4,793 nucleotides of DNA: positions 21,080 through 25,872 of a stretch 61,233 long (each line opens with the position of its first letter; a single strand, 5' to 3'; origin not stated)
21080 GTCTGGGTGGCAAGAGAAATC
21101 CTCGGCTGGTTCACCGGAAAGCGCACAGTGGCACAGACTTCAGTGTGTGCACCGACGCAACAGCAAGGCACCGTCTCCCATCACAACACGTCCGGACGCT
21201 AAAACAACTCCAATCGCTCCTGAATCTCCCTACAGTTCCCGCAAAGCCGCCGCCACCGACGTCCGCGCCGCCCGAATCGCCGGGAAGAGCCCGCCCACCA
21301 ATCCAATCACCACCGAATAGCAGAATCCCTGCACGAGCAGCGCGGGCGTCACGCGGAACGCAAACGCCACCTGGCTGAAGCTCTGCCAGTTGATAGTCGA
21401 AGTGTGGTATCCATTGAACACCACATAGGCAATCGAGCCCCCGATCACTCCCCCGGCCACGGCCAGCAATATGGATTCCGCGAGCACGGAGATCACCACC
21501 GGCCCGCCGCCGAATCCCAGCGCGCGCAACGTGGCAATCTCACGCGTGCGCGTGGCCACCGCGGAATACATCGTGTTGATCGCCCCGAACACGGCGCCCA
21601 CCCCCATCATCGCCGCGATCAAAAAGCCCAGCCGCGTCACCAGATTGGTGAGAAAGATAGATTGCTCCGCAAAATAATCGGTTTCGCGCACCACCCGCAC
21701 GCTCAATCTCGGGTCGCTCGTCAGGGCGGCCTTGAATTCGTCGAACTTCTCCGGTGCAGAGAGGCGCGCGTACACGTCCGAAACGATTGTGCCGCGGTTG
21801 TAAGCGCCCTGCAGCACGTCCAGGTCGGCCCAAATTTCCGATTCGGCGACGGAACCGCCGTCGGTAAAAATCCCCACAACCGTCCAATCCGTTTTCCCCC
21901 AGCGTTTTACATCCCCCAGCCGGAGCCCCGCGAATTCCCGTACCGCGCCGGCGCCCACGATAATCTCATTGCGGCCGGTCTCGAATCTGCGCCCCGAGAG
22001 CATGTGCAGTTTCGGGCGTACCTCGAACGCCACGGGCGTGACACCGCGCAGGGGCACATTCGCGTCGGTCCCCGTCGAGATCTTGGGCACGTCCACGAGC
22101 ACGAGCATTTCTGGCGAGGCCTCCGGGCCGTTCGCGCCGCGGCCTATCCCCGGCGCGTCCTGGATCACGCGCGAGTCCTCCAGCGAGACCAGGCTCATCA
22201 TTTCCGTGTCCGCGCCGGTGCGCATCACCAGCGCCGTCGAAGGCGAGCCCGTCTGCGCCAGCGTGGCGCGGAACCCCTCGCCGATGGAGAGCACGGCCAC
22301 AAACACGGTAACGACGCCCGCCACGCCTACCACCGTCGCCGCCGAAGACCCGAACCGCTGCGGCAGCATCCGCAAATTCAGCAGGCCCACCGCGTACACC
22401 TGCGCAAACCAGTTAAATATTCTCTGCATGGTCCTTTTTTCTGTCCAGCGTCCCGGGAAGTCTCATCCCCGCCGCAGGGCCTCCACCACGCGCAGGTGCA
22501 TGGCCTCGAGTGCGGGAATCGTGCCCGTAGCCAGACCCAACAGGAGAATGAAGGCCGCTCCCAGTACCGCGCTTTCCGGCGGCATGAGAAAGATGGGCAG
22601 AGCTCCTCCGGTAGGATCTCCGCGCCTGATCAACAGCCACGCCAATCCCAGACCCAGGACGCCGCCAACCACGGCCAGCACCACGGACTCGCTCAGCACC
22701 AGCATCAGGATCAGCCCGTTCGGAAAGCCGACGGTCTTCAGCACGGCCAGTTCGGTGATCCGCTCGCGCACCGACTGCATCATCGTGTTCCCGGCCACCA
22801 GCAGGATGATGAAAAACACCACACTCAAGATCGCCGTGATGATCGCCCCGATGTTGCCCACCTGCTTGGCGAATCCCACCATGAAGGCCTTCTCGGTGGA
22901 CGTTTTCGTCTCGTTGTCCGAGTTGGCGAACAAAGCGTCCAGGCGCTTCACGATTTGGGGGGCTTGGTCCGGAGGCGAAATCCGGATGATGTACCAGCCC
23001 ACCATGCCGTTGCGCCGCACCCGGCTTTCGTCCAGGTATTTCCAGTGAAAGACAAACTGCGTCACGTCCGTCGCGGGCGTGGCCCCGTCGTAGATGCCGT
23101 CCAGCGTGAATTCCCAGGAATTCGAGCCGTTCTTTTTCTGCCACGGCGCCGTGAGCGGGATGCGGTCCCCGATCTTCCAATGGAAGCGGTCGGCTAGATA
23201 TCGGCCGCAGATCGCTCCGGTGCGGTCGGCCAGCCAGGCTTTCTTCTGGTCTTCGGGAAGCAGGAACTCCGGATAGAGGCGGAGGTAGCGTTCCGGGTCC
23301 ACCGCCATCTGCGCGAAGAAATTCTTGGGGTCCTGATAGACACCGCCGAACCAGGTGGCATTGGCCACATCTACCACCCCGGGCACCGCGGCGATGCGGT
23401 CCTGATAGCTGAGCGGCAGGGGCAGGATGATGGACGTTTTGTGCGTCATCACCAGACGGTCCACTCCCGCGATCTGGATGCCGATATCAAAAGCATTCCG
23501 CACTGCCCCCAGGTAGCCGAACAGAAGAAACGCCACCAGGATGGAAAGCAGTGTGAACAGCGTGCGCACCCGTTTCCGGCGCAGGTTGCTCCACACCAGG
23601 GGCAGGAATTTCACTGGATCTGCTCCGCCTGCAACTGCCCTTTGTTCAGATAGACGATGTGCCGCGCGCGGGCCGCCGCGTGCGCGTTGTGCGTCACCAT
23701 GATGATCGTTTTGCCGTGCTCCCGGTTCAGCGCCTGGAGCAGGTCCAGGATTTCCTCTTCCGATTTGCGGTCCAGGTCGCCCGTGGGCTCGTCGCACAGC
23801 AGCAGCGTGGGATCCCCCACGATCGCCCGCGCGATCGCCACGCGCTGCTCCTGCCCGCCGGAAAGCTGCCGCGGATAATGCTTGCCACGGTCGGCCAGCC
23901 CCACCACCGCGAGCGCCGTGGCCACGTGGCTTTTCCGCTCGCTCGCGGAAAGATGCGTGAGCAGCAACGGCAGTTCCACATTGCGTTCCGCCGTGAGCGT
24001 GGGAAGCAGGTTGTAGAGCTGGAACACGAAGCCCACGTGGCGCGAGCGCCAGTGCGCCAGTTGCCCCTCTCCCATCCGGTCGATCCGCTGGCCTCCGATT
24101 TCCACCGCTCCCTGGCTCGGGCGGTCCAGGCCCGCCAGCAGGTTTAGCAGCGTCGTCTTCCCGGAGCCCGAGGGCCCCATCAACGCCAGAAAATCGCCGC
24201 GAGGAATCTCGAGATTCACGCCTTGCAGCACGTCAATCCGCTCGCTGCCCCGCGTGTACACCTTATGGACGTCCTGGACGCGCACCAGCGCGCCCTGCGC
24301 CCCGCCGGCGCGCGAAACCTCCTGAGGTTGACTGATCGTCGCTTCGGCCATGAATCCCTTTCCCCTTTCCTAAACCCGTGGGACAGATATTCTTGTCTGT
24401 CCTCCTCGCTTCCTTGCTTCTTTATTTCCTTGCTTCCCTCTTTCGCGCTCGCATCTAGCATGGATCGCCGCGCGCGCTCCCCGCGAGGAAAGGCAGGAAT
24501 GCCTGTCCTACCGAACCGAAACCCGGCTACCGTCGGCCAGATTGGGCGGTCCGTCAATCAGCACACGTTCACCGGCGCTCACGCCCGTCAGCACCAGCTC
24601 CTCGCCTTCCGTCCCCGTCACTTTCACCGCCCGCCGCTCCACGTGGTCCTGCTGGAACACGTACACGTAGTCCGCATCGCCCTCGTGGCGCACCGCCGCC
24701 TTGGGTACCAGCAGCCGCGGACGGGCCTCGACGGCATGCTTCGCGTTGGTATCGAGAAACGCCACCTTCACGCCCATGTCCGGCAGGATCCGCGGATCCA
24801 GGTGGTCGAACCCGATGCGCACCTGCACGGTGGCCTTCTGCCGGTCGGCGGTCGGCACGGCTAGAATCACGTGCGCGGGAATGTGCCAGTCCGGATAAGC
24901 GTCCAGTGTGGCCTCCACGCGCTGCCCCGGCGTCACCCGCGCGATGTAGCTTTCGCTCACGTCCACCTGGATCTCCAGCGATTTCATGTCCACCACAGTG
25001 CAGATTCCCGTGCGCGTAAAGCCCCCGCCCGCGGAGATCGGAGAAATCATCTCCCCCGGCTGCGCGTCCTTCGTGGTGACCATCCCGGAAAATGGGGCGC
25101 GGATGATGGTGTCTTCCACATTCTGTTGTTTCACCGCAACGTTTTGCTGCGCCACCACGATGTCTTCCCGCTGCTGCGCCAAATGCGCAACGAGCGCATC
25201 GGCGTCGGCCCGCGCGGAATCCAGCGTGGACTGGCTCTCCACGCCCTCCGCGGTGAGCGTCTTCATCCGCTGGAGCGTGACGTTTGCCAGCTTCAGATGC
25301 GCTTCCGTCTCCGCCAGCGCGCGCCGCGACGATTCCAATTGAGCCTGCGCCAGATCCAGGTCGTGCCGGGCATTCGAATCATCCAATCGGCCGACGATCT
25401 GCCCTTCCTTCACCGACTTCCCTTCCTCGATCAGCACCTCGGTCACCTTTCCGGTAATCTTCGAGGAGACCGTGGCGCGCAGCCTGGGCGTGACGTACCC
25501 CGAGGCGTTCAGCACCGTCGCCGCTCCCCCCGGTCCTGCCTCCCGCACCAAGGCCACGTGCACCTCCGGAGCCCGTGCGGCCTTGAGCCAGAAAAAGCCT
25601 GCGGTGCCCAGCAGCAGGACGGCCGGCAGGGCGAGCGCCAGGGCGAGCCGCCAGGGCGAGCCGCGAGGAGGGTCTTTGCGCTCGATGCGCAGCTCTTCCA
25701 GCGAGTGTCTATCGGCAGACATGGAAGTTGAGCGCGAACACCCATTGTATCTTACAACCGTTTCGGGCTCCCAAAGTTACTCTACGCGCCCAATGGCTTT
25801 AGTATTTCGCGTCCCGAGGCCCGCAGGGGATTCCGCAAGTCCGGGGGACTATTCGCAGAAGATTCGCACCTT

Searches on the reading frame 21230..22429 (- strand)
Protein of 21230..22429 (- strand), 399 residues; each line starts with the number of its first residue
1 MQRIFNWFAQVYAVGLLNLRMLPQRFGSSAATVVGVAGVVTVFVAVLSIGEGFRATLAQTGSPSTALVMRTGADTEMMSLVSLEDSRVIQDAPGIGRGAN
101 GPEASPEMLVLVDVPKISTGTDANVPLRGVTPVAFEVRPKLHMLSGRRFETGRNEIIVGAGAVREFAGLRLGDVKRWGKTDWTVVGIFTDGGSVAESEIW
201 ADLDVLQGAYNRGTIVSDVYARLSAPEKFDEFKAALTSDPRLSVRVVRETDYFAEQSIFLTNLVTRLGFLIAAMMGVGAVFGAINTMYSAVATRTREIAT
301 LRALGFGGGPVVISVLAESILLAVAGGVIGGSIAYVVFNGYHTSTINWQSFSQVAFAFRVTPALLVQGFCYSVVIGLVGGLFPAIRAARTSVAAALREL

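Call 104: search_protein_families(library=pfam, proteins=[window:21230-22429:-], max_evalue=0.0001)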
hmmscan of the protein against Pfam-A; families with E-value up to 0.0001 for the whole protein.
window:21230-22429:- (399 aa): 2 families
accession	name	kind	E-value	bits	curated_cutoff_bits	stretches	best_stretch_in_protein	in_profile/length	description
PF12704.14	MacB_PCD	-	4.1e-15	57.1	27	1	29-237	1-205/207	MacB-like periplasmic core domain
PF02687.27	FtsX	-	8.8e-12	45.6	25.5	1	270-391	2-119/120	FtsX-like permease C-terminal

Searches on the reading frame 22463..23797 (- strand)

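Call 104: search_protein_families(library=pfam, proteins=[window:22463-23797:-], max_evalue=0.0001)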
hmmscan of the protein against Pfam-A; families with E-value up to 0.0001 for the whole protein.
window:22463-23797:- (444 aa): 1 family
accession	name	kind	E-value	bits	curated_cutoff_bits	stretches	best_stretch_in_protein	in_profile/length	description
PF02687.27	FtsX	-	7.2e-12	45.9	25.5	1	323-435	3-118/120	FtsX-like permease C-terminal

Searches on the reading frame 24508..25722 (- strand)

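Call 68: search_protein_families(library=pfam, proteins=[window:24508-25722:-], max_evalue=0.0001)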
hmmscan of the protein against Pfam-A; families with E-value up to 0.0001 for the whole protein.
window:24508-25722:- (404 aa): 3 families
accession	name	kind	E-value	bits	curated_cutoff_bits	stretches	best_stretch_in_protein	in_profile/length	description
PF16576.10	HlyD_D23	-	6.9e-20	71.7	30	1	80-316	17-212/214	Barrel-sandwich domain of CusB or HlyD membrane-fusion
PF13437.12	HlyD_3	-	6.6e-16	59.4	22.2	1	207-308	2-96/106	HlyD family secretion protein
PF13533.13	Biotin_lipoyl_2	-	1.4e-07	31.6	29.8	1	84-114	2-32/32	Biotin-lipoyl like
